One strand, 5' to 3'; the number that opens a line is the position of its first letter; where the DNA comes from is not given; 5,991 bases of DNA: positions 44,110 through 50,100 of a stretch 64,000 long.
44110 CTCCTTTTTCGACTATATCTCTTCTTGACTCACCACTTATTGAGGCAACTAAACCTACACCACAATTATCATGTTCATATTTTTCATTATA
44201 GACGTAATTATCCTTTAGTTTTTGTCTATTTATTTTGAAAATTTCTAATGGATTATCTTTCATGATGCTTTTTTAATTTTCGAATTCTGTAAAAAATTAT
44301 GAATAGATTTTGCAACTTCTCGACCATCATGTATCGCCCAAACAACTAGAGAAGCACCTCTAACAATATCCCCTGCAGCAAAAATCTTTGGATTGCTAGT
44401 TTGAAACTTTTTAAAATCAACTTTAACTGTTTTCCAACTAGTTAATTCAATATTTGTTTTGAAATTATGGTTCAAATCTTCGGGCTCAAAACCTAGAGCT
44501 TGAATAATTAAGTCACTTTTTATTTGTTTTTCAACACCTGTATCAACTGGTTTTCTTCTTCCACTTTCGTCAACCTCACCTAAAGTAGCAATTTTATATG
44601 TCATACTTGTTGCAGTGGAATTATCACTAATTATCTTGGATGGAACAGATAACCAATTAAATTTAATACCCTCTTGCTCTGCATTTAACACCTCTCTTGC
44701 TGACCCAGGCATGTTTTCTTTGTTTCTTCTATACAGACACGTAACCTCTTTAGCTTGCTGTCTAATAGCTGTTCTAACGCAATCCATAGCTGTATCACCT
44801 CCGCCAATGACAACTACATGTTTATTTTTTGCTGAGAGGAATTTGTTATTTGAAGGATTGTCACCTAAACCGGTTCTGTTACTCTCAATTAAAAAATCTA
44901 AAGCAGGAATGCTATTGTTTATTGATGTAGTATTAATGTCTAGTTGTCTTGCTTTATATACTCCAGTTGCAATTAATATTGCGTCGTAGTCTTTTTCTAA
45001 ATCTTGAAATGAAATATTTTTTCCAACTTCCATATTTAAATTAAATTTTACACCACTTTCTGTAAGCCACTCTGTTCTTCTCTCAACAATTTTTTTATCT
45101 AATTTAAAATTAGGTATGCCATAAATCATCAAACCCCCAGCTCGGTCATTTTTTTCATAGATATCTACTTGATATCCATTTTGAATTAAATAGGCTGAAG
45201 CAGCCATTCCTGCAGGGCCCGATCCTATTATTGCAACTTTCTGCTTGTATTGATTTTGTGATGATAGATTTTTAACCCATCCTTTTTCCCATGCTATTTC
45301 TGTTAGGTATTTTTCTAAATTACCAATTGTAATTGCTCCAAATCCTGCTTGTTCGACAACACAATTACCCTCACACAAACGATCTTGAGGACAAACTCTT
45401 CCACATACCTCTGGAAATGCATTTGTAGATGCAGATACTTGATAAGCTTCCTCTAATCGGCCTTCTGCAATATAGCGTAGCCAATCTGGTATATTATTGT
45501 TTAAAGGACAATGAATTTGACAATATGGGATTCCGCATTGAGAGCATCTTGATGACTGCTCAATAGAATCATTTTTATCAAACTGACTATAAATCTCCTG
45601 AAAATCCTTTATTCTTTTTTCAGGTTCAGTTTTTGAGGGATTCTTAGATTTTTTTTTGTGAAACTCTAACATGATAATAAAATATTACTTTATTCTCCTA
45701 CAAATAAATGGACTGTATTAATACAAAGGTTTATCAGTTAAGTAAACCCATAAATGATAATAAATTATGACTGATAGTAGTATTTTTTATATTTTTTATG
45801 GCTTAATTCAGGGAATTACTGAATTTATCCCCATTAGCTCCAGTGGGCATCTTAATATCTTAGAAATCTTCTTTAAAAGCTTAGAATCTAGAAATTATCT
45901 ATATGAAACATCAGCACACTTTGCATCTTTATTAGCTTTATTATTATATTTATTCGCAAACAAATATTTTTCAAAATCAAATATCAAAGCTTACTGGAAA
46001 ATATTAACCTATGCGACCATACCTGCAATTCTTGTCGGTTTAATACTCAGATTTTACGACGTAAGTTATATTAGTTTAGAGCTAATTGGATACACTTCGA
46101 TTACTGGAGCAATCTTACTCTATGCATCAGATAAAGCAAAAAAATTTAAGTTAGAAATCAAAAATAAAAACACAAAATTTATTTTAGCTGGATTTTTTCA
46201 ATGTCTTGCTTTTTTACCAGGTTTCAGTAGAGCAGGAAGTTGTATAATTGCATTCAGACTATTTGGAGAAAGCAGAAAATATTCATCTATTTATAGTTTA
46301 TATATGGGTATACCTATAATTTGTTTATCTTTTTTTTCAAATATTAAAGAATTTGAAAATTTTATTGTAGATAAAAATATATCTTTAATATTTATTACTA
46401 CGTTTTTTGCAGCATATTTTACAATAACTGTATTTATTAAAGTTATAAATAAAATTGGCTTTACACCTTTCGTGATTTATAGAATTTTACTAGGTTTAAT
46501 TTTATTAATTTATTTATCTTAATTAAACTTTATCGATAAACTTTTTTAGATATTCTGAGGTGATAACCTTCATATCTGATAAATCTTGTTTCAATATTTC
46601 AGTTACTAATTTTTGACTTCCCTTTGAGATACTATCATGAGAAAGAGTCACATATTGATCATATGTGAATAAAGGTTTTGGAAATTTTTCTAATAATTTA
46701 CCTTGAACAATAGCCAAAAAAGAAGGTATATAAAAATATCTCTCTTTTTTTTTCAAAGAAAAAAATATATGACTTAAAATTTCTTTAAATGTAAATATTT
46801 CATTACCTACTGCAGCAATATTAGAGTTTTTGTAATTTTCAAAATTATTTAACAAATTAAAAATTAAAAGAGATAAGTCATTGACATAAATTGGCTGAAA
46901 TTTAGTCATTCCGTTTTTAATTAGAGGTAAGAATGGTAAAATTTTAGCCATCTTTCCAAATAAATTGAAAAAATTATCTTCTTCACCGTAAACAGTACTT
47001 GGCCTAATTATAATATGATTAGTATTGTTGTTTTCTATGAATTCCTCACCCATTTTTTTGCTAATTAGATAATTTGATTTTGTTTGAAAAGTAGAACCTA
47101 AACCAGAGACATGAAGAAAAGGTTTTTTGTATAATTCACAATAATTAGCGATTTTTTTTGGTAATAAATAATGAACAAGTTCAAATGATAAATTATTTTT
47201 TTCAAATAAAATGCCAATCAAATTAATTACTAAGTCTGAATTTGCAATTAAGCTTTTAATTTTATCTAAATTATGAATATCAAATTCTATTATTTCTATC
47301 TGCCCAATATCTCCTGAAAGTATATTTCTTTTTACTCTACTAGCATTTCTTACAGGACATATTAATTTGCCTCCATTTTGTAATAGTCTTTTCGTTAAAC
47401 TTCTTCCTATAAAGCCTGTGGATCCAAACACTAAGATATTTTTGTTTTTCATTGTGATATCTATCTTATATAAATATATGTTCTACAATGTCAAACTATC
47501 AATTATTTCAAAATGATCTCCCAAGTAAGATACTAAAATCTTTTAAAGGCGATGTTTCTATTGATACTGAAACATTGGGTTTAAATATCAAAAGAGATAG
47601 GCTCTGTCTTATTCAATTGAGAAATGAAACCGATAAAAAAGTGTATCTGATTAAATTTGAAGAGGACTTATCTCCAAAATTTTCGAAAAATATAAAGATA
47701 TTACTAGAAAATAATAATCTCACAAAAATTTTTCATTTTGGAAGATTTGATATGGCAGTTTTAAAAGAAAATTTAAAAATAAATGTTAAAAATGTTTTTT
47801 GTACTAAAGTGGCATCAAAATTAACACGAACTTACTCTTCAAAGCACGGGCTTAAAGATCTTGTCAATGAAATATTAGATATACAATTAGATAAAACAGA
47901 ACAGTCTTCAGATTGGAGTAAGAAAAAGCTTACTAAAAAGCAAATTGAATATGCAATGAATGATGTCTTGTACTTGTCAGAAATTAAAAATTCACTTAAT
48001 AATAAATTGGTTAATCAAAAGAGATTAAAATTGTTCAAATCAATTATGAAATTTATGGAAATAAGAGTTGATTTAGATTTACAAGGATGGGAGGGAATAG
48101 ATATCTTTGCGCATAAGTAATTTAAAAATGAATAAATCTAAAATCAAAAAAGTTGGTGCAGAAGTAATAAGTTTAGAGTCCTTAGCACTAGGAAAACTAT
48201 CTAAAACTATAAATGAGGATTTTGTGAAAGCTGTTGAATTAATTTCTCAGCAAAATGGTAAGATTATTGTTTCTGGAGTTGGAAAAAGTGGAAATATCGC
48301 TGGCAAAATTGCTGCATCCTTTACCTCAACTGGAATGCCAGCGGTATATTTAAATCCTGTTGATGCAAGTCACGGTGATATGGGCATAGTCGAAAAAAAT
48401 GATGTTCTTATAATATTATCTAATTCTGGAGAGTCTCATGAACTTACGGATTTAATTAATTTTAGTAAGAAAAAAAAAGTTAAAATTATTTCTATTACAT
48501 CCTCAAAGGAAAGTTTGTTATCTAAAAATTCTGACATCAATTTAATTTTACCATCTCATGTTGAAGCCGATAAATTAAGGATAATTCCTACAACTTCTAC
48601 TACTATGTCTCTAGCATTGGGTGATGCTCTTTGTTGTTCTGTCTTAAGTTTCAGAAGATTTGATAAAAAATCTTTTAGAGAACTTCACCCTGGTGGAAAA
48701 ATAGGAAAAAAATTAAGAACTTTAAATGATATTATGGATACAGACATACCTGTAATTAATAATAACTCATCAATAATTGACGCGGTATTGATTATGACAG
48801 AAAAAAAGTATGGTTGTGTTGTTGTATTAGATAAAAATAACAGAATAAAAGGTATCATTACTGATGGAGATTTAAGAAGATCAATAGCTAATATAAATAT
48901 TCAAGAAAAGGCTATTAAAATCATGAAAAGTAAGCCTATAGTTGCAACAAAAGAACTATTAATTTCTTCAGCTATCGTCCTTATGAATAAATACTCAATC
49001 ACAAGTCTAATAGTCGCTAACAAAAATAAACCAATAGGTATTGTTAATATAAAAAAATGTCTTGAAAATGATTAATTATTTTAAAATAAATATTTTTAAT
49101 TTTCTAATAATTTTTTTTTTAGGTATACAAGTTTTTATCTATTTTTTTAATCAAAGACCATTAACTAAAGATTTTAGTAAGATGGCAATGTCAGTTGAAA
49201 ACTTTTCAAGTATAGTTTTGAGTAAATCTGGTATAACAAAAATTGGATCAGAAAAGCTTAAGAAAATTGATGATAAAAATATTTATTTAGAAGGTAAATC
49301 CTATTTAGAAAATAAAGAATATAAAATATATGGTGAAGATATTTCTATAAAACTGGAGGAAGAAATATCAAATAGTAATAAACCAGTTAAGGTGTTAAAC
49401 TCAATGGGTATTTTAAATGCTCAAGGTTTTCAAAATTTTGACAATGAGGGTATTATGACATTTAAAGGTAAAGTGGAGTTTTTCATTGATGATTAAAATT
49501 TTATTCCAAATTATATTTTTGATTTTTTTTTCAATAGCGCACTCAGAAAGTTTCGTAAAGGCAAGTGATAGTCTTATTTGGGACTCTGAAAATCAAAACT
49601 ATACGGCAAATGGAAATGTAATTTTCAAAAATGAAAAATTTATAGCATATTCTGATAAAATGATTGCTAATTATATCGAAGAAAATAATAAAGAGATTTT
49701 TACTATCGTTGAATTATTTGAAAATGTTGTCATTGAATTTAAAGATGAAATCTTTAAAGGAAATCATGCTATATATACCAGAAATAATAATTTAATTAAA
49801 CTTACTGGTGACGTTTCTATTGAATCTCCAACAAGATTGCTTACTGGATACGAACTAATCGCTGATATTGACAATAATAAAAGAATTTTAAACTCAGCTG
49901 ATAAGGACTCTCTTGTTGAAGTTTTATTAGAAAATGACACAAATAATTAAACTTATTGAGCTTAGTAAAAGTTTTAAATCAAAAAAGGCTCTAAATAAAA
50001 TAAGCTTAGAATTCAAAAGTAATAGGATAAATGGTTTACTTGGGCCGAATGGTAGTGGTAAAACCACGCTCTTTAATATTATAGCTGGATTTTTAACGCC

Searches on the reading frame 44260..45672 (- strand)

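Call 99: search_protein_families(library=pfam, max_evalue=0.00001, proteins=[window:44260-45672:-])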
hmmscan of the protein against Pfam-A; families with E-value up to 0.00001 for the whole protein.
window:44260-45672:- (470 aa): 6 families
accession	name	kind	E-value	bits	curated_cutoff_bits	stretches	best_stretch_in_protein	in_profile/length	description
PF14691.11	Fer4_20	-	1.8e-38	131.3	25.8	1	20-131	1-112/113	Dihydroprymidine dehydrogenase domain II, 4Fe-4S cluster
PF07992.20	Pyr_redox_2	-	6.5e-32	111.6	26.1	1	145-450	2-291/291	Pyridine nucleotide-disulphide oxidoreductase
PF00070.33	Pyr_redox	-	2.4e-09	38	22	0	285-358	1-78/82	Pyridine nucleotide-disulphide oxidoreductase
PF13450.12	NAD_binding_8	-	1.1e-08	35.6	21.9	1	148-182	1-35/68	NAD(P)-binding Rossmann-like domain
PF13738.12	Pyr_redox_3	-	1.4e-08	34.8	30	0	276-434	157-305/305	Pyridine nucleotide-disulphide oxidoreductase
PF03486.20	HI0933_like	-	4.7e-07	29.9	50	0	145-179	2-36/244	HI0933-like protein Rossmann domain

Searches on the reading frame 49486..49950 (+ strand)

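Call 99: search_protein_families(library=pfam, max_evalue=0.00001, proteins=[window:49486-49950:+])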
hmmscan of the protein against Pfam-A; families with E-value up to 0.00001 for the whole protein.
window:49486-49950:+ (154 aa): 1 family
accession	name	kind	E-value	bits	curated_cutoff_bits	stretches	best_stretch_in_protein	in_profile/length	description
PF03968.19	LptD_N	-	3.8e-08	34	20.4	1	27-131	4-112/113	LptA/(LptD N-terminal domain) LPS transport protein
